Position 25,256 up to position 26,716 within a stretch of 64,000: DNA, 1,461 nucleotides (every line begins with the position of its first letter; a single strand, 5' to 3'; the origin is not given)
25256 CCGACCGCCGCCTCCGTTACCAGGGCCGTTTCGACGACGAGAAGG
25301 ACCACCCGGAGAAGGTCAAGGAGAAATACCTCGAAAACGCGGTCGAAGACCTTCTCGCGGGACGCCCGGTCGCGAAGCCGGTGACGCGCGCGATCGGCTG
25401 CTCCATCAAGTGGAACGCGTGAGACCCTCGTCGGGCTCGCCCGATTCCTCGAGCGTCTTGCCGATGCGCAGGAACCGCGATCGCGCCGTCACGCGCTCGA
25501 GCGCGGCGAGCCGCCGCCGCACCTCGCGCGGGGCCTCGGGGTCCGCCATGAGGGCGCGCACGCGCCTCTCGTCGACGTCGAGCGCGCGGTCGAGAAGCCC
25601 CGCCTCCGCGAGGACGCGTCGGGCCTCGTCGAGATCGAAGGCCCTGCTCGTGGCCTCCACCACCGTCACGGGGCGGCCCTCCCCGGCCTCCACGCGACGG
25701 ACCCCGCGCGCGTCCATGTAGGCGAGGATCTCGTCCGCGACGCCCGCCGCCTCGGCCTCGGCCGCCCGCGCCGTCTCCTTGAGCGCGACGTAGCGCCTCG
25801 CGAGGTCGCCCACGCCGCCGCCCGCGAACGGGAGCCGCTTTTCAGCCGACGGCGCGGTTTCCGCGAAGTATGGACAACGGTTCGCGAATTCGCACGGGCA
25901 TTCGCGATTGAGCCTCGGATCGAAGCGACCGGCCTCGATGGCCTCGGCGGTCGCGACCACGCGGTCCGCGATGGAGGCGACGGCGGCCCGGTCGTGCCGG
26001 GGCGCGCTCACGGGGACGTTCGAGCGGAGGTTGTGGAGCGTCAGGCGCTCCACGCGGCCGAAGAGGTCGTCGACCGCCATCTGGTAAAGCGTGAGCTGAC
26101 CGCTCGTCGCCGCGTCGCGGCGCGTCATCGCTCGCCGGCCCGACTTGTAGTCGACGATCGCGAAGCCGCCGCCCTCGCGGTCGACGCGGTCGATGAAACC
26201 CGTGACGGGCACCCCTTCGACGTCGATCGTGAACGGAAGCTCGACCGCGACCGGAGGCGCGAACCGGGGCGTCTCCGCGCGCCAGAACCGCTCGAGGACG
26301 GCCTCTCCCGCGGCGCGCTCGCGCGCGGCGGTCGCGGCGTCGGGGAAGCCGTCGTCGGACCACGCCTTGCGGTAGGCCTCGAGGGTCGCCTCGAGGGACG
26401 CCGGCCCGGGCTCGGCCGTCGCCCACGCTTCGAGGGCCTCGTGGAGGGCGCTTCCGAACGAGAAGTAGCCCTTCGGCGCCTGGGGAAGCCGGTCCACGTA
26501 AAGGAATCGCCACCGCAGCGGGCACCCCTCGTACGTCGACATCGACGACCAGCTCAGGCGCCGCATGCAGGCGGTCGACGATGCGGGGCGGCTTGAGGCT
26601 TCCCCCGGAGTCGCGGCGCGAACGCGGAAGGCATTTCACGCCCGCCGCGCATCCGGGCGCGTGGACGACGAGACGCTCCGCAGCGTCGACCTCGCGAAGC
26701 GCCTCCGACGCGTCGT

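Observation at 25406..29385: Cas4-like nuclease and a large N6-adenine methyltransferase with overlapping divergent starts, flanked by a SprT-like protease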

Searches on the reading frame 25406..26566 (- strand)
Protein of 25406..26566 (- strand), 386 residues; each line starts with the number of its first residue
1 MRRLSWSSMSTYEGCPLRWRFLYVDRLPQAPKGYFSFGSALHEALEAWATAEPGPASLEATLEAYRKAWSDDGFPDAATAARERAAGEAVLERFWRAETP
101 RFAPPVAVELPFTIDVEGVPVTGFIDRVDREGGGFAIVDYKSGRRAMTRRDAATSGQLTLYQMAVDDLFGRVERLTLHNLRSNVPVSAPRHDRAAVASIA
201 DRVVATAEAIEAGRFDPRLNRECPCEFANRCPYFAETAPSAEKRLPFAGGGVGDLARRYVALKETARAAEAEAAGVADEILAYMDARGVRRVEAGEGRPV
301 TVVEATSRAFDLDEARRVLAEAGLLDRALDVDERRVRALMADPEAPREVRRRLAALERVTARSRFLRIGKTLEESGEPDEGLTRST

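Call 3: search_protein_families(library=pfam, proteins=[window:25406-26566:-], max_evalue=0.01)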
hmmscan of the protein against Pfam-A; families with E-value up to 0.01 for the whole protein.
window:25406-26566:- (386 aa): 1 family
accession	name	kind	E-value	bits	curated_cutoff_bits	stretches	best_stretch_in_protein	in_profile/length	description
PF12705.13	PDDEXK_1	-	2e-38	133.2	22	1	3-232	1-247/247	PD-(D/E)XK nuclease superfamily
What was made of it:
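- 25406..26566 (-): Stand-alone PF12705 Cas4/AddB/AdnA-like PD-(D/E)XK exonuclease, 386 aa; start ATG 26566. Pfam PDDEXK_1 at 2e-38 (call 3).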

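Call 4: search_protein_families(library=padloc, proteins=[window:25406-26566:-], max_evalue=0.01)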
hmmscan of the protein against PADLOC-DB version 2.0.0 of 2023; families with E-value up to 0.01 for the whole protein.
window:25406-26566:- (386 aa): 7 families
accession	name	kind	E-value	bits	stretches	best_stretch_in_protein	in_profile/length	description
PDLC01250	Cas4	-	3.2e-08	32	1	103-231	50-167/168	"CAS-I,CAS-II,CAS-III,CAS-IV,CAS-V,CAS-VI; acquisition_associated"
PDLC00943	Cas4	-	1.6e-05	22.9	1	113-209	60-156/180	CRISPR-associated protein Cas4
PDLC00059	DruK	-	0.0001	19.6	1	37-181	41-187/326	PD-(D/E)XK nuclease superfamily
PDLC00944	Cas4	-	0.00015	20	0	115-169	61-113/177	Cas4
PDLC01747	Cas1g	-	0.0002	18.1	1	113-211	55-156/523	-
PDLC00060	DruK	-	0.00075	16.9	1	115-211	137-231/347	PD-(D/E)XK nuclease superfamily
PDLC01773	Cas4c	-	0.0047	14.3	1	116-223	81-184/229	-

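Call 7: search_protein_families(library=ncbifam, proteins=[window:25406-26566:-], max_evalue=0.01)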
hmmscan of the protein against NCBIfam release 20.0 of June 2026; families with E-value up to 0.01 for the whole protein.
window:25406-26566:- (386 aa): 2 families
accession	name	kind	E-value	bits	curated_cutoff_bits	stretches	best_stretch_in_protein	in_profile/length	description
TIGR00372.1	cas4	equivalog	6.1e-05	22.9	65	1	113-209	60-156/180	CRISPR-associated protein Cas4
TIGR03623.1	TIGR03623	subfamily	0.00025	19.4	299.6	1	87-165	702-784/876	probable DNA repair protein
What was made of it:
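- On CRISPR-associated Cas4 (TIGR00372 / PF01930): TIGR00372 scores 22.9 bits against a cut-off of 65 (call 7).
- Tried and rejected: All score far below their family cut-offs or match only generic domains (calls 4, 7).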

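Call 13: find_homologous_proteins(query=window:25406-26566:-, max_evalue=0.00001)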
Query window:25406-26566:- (386 aa): 3 proteins with E <= 0.00001 among 8000 candidates.
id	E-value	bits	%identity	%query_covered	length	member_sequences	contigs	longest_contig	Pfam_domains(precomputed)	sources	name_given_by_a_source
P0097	9.9e-242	820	100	98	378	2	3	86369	PF12705.14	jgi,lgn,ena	-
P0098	3.6e-45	173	40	61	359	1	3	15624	PF01930.24,PF12705.14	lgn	-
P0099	4.4e-18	84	42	42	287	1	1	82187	PF12705.14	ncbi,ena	-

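Call 14: find_encoding_contigs(protein=P0097, flank=10000, max_places=4)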
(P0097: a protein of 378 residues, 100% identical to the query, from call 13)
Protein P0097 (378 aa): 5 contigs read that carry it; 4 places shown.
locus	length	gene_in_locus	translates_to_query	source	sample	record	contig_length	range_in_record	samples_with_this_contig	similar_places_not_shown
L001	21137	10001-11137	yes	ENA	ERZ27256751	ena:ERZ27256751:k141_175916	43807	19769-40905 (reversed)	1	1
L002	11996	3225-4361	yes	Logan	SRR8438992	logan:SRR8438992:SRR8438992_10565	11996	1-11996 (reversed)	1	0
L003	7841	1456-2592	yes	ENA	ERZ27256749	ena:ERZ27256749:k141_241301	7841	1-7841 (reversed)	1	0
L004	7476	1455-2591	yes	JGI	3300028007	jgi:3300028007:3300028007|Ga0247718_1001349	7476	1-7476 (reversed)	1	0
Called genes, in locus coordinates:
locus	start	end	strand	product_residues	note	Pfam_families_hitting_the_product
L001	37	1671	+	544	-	PF02776:TPP_enzyme_N, PF00205:TPP_enzyme_M, PF02775:TPP_enzyme_C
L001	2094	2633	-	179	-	-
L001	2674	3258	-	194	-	PF01812:5-FTHF_cyc-lig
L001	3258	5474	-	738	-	PF13545:HTH_Crp_2 (weak), PF13191:AAA_16, PF13401:AAA_22 (weak), PF00515:TPR_1 (faint), PF07719:TPR_2 (faint), PF13374:TPR_10 (faint), PF13181:TPR_8 (faint), PF13424:TPR_12 (weak)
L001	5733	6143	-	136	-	PF03061:4HBT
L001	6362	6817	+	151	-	-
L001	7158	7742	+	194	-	PF10263:SprT-like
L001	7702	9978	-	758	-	PF02384:N6_Mtase, PF07669:Eco57I (weak)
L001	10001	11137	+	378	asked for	PF12705:PDDEXK_1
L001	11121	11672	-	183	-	PF00578:AhpC-TSA, PF08534:Redoxin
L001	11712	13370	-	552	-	PF00512:HisKA (weak), PF02518:HATPase_c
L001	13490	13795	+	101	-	-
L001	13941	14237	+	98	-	-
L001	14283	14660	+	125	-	-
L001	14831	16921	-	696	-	PF13091:PLDc_2, PF00614:PLDc (faint), PF13091:PLDc_2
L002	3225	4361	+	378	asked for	PF12705:PDDEXK_1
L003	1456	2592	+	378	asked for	PF12705:PDDEXK_1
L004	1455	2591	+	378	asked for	PF12705:PDDEXK_1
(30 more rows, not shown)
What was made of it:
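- The protein sequence is identical in assemblies from several samples (call 14).
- Tried and rejected: The nuclease protein P0097 was used instead and gave four same-strain contigs (call 14).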

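Call 15: find_encoding_contigs(protein=P0098, flank=10000, max_places=4)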
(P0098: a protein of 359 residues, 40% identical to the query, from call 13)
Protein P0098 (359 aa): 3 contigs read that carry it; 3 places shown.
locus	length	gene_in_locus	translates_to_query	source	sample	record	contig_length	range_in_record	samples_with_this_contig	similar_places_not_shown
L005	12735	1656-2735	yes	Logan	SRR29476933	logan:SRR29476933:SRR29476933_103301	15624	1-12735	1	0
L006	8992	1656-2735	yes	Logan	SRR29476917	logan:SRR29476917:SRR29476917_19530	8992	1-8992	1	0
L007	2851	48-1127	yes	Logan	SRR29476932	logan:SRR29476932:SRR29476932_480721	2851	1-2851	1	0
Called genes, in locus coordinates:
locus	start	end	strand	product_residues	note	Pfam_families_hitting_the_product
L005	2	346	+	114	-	?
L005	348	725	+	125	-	PF04892:VanZ-LLP1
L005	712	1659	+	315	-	-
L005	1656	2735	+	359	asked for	PF12705:PDDEXK_1, PF01930:Cas_Cas4 (weak)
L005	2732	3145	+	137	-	PF01894:YjbQ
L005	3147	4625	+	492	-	-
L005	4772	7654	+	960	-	PF10509:GalKase_gal_bdg (weak), PF00288:GHMP_kinases_N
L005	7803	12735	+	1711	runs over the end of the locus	-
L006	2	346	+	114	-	?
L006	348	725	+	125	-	PF04892:VanZ-LLP1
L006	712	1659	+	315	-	-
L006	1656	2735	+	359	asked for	PF12705:PDDEXK_1, PF01930:Cas_Cas4 (weak)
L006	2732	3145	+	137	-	PF01894:YjbQ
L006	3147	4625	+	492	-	-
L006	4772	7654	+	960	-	PF10509:GalKase_gal_bdg (weak), PF00288:GHMP_kinases_N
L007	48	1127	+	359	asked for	PF12705:PDDEXK_1, PF01930:Cas_Cas4 (weak)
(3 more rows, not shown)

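Call 16: find_encoding_contigs(protein=P0099, flank=10000, max_places=4)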
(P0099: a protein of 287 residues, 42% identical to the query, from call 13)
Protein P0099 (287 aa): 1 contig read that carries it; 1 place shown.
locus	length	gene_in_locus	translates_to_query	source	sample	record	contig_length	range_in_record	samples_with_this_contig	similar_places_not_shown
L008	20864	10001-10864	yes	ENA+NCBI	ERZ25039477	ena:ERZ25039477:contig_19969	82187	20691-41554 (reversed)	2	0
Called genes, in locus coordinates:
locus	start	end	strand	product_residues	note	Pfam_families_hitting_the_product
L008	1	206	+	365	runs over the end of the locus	-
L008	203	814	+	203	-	PF04011:LemA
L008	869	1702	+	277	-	PF12146:Hydrolase_4, PF00561:Abhydrolase_1, PF12697:Abhydrolase_6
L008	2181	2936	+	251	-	PF03330:DPBB_1 (weak)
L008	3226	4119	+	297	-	PF00581:Rhodanese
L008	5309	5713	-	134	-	-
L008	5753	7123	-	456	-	PF00140:Sigma70_r1_2, PF04542:Sigma70_r2, PF04539:Sigma70_r3, PF04545:Sigma70_r4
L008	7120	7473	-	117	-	-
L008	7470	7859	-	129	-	-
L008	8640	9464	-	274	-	PF01807:Zn_ribbon_DnaG, PF08275:DNAG_N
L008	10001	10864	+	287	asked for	PF12705:PDDEXK_1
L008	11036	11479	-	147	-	PF01243:PNPOx_N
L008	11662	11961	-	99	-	PF01243:PNPOx_N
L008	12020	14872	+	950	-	PF25873:WHD_MalT, PF17874:TPR_MalT, PF00196:GerE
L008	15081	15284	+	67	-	-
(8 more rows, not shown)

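Call 20: search_solved_structures(query=window:25406-26566:-, max_evalue=1, show_alignments=2)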
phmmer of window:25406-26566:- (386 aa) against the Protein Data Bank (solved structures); distinct sequences matched with E-value up to 1: 1.
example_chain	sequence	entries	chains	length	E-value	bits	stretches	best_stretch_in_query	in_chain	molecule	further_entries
6ppu_A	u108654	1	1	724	1.3e-10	44.2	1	4-166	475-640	ATP-dependent DNA helicase (UvrD/REP)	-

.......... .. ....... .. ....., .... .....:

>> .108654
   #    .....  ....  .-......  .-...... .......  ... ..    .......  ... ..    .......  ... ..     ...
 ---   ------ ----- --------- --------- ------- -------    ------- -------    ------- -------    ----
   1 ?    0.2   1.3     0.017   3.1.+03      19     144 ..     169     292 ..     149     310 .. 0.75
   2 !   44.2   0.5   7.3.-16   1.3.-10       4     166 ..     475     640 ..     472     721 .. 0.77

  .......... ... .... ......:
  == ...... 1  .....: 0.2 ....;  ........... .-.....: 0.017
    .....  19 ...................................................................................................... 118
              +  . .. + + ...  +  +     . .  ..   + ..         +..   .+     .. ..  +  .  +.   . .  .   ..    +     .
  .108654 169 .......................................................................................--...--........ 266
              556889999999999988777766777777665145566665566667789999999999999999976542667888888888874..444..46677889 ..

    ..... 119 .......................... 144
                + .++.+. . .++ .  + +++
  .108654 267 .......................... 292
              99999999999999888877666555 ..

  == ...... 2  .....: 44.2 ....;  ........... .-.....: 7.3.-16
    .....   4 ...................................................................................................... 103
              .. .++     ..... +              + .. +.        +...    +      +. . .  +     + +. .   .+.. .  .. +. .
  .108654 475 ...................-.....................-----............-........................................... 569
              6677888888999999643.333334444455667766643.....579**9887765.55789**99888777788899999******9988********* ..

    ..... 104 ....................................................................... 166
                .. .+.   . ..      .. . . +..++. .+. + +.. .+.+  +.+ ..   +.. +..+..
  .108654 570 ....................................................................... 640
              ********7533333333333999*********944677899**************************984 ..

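Call 27: search_protein_representatives(protein=window:25406-26566:-)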
Query: 386 residues. Proteins with E-value up to 0.001 (for the whole library): 5555; up to 1e-10: 1558; up to 1e-30: 91. The best 150 are listed.
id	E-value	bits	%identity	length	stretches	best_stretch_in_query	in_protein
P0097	3.2e-242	819.5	100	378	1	9-386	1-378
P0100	2.4e-84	300.0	30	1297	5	3-236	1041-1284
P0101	1.9e-62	228.0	40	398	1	2-362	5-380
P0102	3.0e-62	227.3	35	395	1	1-373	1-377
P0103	1.7e-61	224.8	35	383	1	1-361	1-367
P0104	3.0e-61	224.0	37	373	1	1-361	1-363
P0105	4.5e-58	213.6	33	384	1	1-377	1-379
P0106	2.1e-57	211.4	35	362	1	20-375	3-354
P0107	3.3e-57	210.7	36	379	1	1-361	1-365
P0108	2.2e-56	208.0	42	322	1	2-295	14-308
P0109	1.9e-54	201.6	26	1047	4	3-235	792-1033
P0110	2.7e-54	201.1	33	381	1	1-361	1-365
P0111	1.0e-53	199.2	34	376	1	12-367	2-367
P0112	3.9e-53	197.3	43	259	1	2-243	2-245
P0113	4.8e-53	197.0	35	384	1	1-367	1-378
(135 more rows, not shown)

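Call 33: find_related_loci(query=window:25406-26566:-, collection=genome_contigs, flank=10000)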
Query window:25406-26566:- (386 aa) in genome_contigs; peptide patterns used: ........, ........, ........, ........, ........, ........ (x = any residue, [..] = any of these).
152 stretches matched a pattern, but none encodes a relative of the query by tblastn (E <= 1e-3).
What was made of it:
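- Tried and rejected: It found no close relative of the nuclease (call 33).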

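Call 34: find_encoding_contigs(protein=P0101, flank=8000, max_places=2)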
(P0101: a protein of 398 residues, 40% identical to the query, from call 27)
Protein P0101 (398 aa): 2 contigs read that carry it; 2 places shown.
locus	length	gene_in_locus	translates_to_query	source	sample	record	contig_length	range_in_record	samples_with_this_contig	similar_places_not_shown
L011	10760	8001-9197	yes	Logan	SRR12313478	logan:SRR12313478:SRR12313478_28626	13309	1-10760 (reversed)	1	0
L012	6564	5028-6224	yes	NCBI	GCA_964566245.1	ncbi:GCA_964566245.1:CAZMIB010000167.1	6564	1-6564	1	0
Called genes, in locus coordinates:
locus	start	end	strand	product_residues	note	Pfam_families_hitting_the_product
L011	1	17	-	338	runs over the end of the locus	PF02322:Cyt_bd_oxida_II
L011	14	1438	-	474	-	PF01654:Cyt_bd_oxida_I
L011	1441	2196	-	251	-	-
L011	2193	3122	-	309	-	PF12697:Abhydrolase_6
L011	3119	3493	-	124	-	PF00072:Response_reg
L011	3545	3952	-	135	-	PF00072:Response_reg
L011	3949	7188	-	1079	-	PF05231:MASE1, PF00989:PAS, PF08448:PAS_4, PF13426:PAS_9, PF00989:PAS, PF08448:PAS_4, PF13188:PAS_8, PF08447:PAS_3, +12 more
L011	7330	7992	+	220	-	PF20582:UPF0758_N, PF04002:RadC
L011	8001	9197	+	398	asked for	PF01930:Cas_Cas4 (faint), PF12705:PDDEXK_1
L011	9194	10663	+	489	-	PF00370:FGGY_N, PF02782:FGGY_C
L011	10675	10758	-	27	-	?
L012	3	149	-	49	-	?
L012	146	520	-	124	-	PF00072:Response_reg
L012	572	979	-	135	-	PF00072:Response_reg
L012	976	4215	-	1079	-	PF05231:MASE1, PF00989:PAS, PF08448:PAS_4, PF13426:PAS_9, PF00989:PAS, PF08448:PAS_4, PF13188:PAS_8, PF08447:PAS_3, +12 more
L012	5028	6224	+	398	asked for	PF01930:Cas_Cas4 (faint), PF12705:PDDEXK_1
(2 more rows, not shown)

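Call 37: find_encoding_contigs(protein=P0104, flank=8000, max_places=2)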
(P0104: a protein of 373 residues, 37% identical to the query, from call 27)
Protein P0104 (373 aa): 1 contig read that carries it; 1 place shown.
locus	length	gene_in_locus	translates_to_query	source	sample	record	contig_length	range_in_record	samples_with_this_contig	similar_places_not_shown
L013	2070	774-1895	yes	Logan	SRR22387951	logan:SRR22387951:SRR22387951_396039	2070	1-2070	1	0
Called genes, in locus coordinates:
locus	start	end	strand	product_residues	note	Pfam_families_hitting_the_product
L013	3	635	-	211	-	?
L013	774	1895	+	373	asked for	PF12705:PDDEXK_1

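Call 38: find_related_loci(query=A4, collection=genome_contigs, flank=8000)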
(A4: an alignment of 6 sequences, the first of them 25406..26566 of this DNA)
Query A4 (386 aa) in genome_contigs; peptide patterns used: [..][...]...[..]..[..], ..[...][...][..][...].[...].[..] (x = any residue, [..] = any of these).
600 stretches matched a pattern (row limit reached: there are more); 559 encode a relative of the query (tblastn E <= 1e-3); the best 80 are kept; 80 distinct loci.
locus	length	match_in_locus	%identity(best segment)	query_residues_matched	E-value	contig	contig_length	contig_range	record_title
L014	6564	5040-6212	38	2-376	6e-64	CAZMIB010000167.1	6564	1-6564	MAG TPA_asm: uncultured Elusimicrobia sp. isolate binchicken_co185_179 genome assembly, contig: NODE_23536_length_6564_c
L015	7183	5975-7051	37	2-363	1e-61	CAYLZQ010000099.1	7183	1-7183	MAG TPA_asm: uncultured Elusimicrobia bacterium isolate binchicken_co21_239 genome assembly, contig: NODE_11115_length_7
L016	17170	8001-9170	36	4-375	3e-61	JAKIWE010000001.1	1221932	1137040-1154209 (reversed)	MAG: Thermoplasmata archaeon isolate AcS5-107 NODE_1_length_1221932_cov_20.113987, whole genome shotgun sequence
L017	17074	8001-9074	36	2-356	2e-61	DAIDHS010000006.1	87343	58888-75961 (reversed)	MAG TPA_asm: Elusimicrobia bacterium isolate clean11 NODE_6_length_87343_cov_5.060069, whole genome shotgun sequence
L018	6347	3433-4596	33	1-374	2e-60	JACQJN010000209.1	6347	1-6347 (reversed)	MAG: Elusimicrobia bacterium isolate NC_groundwater_1152_Ag_S-0.1um_51_25 S_p1_S3_coassembly_k141_1672865, whole genome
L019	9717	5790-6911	36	4-354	4e-60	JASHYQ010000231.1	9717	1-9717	MAG: Thermoplasmata archaeon isolate JOPF287 JOPF_A10C_contig_230085, whole genome shotgun sequence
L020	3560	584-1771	35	1-374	7e-60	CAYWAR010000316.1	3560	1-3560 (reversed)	MAG TPA_asm: uncultured Elusimicrobia sp. isolate binchicken_co248_100 genome assembly, contig: NODE_54858_length_3560_c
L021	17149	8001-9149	35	2-356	2e-59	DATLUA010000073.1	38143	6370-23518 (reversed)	MAG TPA_asm: Elusimicrobiota bacterium isolate SMAG_U13971 k141_1215048, whole genome shotgun sequence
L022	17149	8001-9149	33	1-374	2e-58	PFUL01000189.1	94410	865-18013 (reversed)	MAG: Elusimicrobia bacterium CG_4_9_14_3_um_filter_62_55 CG_4_9_14_3_um_filter_150_scaffold_618_c, whole genome shotgun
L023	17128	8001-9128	36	4-356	1e-57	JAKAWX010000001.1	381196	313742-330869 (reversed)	MAG: Thermoplasmata archaeon isolate YP4.bin89 NODE_13_length_381196_cov_4.217181, whole genome shotgun sequence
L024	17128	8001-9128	33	2-362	6e-58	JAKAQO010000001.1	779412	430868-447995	MAG: bacterium isolate YF2.bin79 NODE_1_length_779412_cov_5.964498, whole genome shotgun sequence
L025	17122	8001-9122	36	4-354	8e-58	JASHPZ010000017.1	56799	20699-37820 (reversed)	MAG: Thermoplasmata archaeon isolate JOPF062 JOPF_A013_contig_14320, whole genome shotgun sequence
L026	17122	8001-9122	35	4-354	1e-57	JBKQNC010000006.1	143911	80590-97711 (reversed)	MAG: Thermoplasmata archaeon isolate LASAr3G3H3I__bin_2 LASAr3G3H3I_000000058655, whole genome shotgun sequence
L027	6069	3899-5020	35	4-354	1e-57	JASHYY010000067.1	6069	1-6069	MAG: Thermoplasmata archaeon isolate JOPF295 JOPF_A14C_contig_71688, whole genome shotgun sequence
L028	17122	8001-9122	37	4-354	6e-57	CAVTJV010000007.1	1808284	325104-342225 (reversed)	MAG: uncultured Thermoplasmata archaeon isolate MFD05580.bin.2.18 genome assembly, contig: contig_5847, whole genome sho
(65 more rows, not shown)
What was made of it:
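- The top 80 are Thermoplasmata and Elusimicrobia (call 38).
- Tried and rejected: This one worked (call 38).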
